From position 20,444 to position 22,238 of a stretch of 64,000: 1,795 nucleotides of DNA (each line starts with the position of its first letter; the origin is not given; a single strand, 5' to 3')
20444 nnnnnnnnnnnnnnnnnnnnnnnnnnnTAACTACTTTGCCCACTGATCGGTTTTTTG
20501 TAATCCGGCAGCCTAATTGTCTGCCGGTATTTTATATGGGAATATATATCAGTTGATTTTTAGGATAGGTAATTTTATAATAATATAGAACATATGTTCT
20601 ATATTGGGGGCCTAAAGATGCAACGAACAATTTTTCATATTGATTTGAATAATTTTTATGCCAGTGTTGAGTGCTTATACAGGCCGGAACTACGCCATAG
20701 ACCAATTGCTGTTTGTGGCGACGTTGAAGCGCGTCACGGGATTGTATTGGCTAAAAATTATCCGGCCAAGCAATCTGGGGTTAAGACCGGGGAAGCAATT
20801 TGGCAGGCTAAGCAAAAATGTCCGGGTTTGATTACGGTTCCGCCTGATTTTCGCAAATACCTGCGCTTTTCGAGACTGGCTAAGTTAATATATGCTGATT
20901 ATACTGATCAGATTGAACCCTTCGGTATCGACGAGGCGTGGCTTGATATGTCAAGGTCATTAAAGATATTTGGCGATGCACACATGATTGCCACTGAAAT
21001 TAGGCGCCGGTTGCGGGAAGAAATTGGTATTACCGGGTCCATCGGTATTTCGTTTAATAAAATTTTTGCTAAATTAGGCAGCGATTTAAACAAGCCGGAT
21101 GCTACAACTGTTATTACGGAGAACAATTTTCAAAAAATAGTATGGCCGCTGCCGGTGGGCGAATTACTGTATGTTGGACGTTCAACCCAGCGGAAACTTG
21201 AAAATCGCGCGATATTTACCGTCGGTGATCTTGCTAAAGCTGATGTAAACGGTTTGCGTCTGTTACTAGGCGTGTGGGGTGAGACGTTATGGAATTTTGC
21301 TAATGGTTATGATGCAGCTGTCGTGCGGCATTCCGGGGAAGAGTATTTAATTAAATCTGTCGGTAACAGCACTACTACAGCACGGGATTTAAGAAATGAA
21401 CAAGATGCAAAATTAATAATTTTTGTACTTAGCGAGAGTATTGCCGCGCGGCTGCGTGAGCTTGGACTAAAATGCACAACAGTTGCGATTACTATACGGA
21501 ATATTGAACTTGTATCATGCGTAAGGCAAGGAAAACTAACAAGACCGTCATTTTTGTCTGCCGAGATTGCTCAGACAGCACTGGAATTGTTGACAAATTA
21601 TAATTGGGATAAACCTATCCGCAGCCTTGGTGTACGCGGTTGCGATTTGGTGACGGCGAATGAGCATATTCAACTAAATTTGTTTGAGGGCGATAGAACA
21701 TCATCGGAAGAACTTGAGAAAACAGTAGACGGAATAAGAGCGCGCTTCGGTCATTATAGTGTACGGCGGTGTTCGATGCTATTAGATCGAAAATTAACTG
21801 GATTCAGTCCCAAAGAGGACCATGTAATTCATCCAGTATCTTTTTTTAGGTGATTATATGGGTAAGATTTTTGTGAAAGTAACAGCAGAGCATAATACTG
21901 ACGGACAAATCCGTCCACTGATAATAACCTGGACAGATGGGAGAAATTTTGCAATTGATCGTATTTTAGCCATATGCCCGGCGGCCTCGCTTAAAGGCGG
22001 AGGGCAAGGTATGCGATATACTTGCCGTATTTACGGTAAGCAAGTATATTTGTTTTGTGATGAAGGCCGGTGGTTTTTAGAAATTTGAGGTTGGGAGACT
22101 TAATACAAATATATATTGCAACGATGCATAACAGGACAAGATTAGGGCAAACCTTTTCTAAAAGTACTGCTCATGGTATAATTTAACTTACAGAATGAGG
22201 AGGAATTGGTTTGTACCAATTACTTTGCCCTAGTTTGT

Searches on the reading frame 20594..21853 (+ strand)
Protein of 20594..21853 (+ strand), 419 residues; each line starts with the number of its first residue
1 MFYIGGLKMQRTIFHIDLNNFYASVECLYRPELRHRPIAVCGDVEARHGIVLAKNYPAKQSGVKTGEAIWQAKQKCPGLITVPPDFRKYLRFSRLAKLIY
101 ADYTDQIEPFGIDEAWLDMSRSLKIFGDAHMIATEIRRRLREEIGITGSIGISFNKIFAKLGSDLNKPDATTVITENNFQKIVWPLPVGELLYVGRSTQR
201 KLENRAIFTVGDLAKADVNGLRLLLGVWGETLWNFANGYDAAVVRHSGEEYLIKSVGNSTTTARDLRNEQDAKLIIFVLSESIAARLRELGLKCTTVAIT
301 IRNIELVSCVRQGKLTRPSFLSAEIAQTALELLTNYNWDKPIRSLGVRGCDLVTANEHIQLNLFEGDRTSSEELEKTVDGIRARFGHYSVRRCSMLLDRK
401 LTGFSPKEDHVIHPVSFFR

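Call 3: search_protein_families(library=ncbifam, proteins=[window:20594-21853:+], max_evalue=1)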
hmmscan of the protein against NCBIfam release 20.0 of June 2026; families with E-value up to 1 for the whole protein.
window:20594-21853:+ (419 aa): 10 families
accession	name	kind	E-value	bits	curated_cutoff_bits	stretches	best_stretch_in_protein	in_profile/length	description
NF002848.0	PRK03103.1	subfamily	5.6e-104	347.8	381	1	9-398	2-394/410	DNA polymerase IV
NF002492.0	PRK01810.1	equivalog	8.4e-94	314.6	399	1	8-398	7-397/412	DNA polymerase IV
NF002677.0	PRK02406.1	equivalog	6.3e-76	255.8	256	1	9-348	4-339/357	DNA polymerase IV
NF002751.0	PRK02794.1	equivalog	5.5e-75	252.8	371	1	11-396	38-418/425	DNA polymerase IV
NF003015.0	PRK03858.1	subfamily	3.9e-74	250.1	367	1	8-400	4-389/399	DNA polymerase IV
NF010731.0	PRK14133.1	equivalog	5.8e-62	210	362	1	9-363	1-346/352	DNA polymerase IV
NF002882.0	PRK03348.1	equivalog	3.4e-61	207.5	389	1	8-376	2-365/461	DNA polymerase IV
NF002883.0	PRK03352.1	equivalog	4.1e-56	190.6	330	1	8-348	2-338/347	DNA polymerase IV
NF002292.0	PRK01216.1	equivalog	1.2e-37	129.8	339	1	13-354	3-341/351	DNA polymerase IV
NF002955.0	PRK03609.1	subfamily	1.6e-24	86.6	431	1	16-387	5-386/422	translesion error-prone DNA polymerase V subunit UmuC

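Call 4: search_protein_families(library=pfam, proteins=[window:20594-21853:+], max_evalue=1)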
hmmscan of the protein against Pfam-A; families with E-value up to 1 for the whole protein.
window:20594-21853:+ (419 aa): 4 families
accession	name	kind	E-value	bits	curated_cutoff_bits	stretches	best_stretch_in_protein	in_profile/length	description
PF00817.25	IMS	-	1.9e-42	145.1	23.2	1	16-164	1-148/148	impB/mucB/samB family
PF11799.13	IMS_C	-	1.7e-19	70.7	20.7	1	254-363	2-109/109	impB/mucB/samB family C-terminal domain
PF21999.2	IMS_HHH_1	-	1.4e-06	29.1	27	1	194-240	6-53/53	DNA polymerase-iota, thumb domain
PF11798.14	IMS_HHH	-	0.00026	21.5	24.4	1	177-204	2-29/32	IMS family HHH motif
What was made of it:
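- Checked: dinB (IMS/Pol IV family) follows at 20618-21853 (calls 3, 4).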

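Call 9: find_related_loci(query=window:20618-21850:+, collection=genome_contigs, flank=8000)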
Query window:20618-21850:+ (411 aa) in genome_contigs; peptide patterns used: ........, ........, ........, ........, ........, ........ (x = any residue, [..] = any of these).
600 stretches matched a pattern (row limit reached: there are more); 590 encode a relative of the query (tblastn E <= 1e-3); the best 80 are kept; 80 distinct loci.
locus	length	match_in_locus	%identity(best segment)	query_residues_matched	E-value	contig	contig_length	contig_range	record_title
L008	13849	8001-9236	72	1-411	0e+0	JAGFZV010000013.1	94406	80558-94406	MAG: Bacillota bacterium isolate CTSoil_073 scaffold_103, whole genome shotgun sequence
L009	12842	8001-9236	71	1-411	0e+0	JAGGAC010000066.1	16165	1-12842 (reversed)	MAG: Bacillota bacterium isolate CTSoil_080 scaffold_1713, whole genome shotgun sequence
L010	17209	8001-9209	69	10-411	0e+0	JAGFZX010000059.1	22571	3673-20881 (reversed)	MAG: Bacillota bacterium isolate CTSoil_075 scaffold_249, whole genome shotgun sequence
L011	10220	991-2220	67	1-409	0e+0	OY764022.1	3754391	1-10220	MAG: Negativicutes bacterium isolate af048de3-ec71-4ab4-ae68-90155dd5d955 genome assembly, chromosome: 1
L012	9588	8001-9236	65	1-411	0e+0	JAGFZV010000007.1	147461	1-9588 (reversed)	MAG: Bacillota bacterium isolate CTSoil_073 scaffold_36, whole genome shotgun sequence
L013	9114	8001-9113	72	1-370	0e+0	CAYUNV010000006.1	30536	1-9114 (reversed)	MAG TPA_asm: uncultured Negativicutes bacterium isolate binchicken_co104_52 genome assembly, contig: NODE_1133_length_30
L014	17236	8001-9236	62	3-411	2e-179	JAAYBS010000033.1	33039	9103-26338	MAG: Syntrophomonadaceae bacterium isolate AS06rmzACSIP_353 102279_AS06, whole genome shotgun sequence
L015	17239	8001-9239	64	3-411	2e-176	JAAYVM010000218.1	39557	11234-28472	MAG: Acholeplasmataceae bacterium isolate AS27yjCOA_58 199630_AS27, whole genome shotgun sequence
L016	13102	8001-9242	62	1-411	1e-174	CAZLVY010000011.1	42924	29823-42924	MAG TPA_asm: uncultured Syntrophomonas sp. isolate SRP192927_co2_454 genome assembly, contig: NODE_976_length_42924_cov_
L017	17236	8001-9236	62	1-410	3e-173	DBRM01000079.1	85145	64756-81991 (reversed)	MAG TPA_asm: Syntrophomonas sp. UBA1368 UBA1368_contig_3406, whole genome shotgun sequence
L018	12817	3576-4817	61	1-411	5e-172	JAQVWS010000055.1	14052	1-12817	MAG: Syntrophomonas sp. isolate STF2_108 NODE_11955_length_14052_cov_3.175368_Sandtown_F2, whole genome shotgun sequence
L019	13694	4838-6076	60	3-410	7e-171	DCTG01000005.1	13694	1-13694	MAG TPA_asm: Clostridiales bacterium UBA1446 UBA1446_contig_74818, whole genome shotgun sequence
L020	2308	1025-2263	62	3-411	0e+0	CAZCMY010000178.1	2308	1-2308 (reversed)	MAG TPA_asm: uncultured Acidaminococcales bacterium isolate binchicken_co158_92 genome assembly, contig: NODE_35214_leng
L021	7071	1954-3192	62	3-411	3e-171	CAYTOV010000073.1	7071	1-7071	MAG TPA_asm: uncultured Acidaminococcales bacterium isolate SRP192927_co4_910 genome assembly, contig: NODE_28483_length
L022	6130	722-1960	63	3-411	2e-172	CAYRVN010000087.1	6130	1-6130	MAG TPA_asm: uncultured Acidaminococcales bacterium isolate SRP239243_co1_174 genome assembly, contig: NODE_23119_length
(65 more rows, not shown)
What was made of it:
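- On Sigma-K (late mother-cell) regulon / spore coat genes: The nearest DinB relatives include Propionispora and Negativicutes MAGs (call 9).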

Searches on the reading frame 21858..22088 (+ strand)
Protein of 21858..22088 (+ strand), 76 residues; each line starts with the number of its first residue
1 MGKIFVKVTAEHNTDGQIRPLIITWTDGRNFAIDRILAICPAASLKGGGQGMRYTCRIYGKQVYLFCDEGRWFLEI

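Call 3: search_protein_families(library=ncbifam, proteins=[window:21858-22088:+], max_evalue=1)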
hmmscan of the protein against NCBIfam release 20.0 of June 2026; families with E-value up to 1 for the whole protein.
window:21858-22088:+ (76 aa): 0 families

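Call 4: search_protein_families(library=pfam, proteins=[window:21858-22088:+], max_evalue=1)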
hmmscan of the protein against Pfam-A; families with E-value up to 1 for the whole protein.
window:21858-22088:+ (76 aa): 1 family
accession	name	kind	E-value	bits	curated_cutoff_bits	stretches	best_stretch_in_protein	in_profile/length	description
PF11065.13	DUF2866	-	0.17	12.4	25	1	2-32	29-59/63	Protein of unknown function (DUF2866)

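Call 75: search_solved_structures(query=window:21858-22085:+, max_evalue=10)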
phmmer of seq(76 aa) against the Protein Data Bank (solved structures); distinct sequences matched with E-value up to 10: 0.
